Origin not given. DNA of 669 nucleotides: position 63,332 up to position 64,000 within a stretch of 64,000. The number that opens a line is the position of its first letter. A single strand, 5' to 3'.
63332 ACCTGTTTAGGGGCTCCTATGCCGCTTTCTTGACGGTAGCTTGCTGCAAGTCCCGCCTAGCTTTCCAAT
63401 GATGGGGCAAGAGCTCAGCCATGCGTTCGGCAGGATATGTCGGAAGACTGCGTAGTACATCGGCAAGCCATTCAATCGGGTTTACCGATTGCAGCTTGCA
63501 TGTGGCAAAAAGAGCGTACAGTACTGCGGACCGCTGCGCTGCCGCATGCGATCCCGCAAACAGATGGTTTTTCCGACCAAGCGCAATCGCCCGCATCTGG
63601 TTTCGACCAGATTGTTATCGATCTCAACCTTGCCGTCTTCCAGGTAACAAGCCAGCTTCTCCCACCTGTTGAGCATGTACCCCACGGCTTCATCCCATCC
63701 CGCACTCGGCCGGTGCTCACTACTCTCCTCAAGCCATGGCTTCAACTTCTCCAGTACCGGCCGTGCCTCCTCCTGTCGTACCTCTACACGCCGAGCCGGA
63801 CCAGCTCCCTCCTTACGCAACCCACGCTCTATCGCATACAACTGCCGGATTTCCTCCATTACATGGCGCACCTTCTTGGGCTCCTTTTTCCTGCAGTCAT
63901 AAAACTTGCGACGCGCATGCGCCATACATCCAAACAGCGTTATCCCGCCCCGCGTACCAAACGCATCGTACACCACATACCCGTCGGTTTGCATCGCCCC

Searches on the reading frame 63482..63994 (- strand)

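Call 11: search_protein_families(library=pfam, proteins=[window:63482-63994:-])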
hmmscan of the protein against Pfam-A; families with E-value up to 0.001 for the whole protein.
window:63482-63994:- (170 aa): 1 family
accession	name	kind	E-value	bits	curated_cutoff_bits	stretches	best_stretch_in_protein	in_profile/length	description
PF03050.20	DDE_Tnp_IS66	-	7e-38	131.1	23.1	1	1-132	130-261/284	Transposase IS66 family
